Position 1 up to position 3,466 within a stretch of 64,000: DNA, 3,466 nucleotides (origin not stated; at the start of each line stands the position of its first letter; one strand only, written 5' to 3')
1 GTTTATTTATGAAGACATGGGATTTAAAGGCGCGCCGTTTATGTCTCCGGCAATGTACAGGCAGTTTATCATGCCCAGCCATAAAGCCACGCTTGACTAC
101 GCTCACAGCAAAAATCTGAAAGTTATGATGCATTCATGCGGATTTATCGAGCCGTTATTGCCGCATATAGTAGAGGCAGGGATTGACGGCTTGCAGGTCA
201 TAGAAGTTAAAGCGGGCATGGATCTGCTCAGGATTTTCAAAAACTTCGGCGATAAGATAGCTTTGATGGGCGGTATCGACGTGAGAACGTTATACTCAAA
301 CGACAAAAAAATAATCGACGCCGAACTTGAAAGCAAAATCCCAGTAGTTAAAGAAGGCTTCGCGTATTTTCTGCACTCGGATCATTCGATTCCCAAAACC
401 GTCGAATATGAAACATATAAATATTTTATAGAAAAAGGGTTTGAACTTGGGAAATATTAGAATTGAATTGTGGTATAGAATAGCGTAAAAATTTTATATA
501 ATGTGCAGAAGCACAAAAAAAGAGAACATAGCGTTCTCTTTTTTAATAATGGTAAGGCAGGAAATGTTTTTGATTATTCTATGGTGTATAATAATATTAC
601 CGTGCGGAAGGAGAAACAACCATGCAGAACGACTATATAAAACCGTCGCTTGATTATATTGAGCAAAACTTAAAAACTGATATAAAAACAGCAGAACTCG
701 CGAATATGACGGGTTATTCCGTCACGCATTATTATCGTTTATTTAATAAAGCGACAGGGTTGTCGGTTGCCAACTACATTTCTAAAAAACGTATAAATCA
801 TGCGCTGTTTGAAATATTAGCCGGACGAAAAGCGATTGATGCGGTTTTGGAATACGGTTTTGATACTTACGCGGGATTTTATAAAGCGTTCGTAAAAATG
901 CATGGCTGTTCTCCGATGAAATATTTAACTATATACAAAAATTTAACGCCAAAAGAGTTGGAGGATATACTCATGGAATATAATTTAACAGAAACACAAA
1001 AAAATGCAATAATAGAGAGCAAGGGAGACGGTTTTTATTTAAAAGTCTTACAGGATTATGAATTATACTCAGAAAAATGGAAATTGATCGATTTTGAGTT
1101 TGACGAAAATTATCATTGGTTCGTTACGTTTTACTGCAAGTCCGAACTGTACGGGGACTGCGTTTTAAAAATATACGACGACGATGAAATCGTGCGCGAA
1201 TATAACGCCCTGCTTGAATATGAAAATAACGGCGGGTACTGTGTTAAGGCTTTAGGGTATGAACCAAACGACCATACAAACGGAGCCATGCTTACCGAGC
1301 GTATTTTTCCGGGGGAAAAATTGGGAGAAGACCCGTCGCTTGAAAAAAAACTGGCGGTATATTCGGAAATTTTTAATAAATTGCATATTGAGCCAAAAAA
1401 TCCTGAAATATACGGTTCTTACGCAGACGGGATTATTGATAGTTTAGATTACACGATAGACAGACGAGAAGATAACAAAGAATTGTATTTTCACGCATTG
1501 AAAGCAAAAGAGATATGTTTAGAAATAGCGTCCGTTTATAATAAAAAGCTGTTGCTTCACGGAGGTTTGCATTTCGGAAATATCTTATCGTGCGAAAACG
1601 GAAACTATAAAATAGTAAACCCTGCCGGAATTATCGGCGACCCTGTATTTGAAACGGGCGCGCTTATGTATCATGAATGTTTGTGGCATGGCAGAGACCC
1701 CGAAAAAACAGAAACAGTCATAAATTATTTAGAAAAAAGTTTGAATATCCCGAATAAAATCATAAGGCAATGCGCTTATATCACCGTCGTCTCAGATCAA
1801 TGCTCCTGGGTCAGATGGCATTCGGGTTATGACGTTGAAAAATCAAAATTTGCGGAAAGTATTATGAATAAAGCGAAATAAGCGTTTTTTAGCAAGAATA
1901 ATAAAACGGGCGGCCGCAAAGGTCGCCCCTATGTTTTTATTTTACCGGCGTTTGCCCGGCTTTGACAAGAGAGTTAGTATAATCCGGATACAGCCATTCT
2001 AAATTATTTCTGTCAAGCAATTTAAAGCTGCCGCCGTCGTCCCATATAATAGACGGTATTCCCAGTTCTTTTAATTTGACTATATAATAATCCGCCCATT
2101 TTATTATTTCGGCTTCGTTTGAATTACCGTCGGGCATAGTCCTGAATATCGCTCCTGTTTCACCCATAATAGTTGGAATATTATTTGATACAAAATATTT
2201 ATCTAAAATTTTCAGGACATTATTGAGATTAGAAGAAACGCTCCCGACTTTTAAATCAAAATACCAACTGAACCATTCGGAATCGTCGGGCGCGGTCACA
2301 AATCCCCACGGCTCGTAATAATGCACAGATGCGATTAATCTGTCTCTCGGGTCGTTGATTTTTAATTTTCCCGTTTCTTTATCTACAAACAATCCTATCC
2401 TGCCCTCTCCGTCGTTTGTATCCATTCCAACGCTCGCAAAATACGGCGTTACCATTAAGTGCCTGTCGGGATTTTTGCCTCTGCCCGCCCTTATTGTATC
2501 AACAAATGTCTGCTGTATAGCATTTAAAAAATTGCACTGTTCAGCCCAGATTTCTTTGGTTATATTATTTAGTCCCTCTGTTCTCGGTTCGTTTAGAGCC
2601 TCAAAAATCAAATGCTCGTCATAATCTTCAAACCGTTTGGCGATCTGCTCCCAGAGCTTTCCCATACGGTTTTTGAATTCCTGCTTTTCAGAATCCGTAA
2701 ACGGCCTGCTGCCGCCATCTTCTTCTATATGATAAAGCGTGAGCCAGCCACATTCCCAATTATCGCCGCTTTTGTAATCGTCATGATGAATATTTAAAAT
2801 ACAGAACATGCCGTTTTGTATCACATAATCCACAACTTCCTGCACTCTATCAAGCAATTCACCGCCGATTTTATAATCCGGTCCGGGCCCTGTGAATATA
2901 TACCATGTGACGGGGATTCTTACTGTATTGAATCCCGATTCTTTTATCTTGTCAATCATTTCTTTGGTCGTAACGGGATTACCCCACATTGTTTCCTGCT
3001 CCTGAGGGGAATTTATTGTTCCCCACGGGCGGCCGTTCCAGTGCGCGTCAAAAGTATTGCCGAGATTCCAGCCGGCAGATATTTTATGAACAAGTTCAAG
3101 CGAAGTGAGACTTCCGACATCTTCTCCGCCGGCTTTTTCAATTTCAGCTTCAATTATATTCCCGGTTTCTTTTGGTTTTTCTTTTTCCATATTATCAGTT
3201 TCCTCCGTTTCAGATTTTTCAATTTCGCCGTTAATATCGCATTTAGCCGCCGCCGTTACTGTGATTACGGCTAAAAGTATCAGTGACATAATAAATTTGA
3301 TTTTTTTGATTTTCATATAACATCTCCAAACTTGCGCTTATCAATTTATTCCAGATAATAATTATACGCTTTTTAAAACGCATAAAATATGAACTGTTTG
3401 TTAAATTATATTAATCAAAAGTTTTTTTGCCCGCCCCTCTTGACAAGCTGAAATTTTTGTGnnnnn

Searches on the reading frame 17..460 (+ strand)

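Call 54: search_protein_families(library=pfam, proteins=[window:17-460:+], max_evalue=0.00001)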
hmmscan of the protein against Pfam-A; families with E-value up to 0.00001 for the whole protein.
window:17-460:+ (147 aa): 1 family
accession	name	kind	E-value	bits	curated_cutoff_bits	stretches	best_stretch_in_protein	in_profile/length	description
PF01208.23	URO-D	-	2.1e-15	57.1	23.9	1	8-139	211-341/346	Uroporphyrinogen decarboxylase (URO-D)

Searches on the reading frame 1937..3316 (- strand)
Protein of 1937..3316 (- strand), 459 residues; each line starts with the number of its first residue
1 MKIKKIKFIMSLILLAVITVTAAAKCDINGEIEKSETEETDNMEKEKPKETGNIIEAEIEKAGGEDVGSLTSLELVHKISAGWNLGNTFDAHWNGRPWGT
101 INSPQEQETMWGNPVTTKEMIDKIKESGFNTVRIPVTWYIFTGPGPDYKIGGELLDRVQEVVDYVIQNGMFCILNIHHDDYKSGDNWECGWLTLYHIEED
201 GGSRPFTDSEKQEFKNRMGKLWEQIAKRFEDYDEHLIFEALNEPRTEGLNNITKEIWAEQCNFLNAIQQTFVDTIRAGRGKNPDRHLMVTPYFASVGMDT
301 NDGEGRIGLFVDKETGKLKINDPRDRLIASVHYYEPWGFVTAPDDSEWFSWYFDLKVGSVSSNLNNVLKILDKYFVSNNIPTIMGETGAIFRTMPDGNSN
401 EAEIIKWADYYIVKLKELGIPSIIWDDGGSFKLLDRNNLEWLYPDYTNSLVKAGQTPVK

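Call 54: search_protein_families(library=pfam, proteins=[window:1937-3316:-], max_evalue=0.00001)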
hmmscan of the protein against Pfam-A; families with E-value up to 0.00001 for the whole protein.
window:1937-3316:- (459 aa): 1 family
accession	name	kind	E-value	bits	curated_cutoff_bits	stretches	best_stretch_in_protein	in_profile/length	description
PF00150.24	Cellulase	-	9.9e-53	179.8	23.5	1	107-426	13-267/272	Cellulase (glycosyl hydrolase family 5)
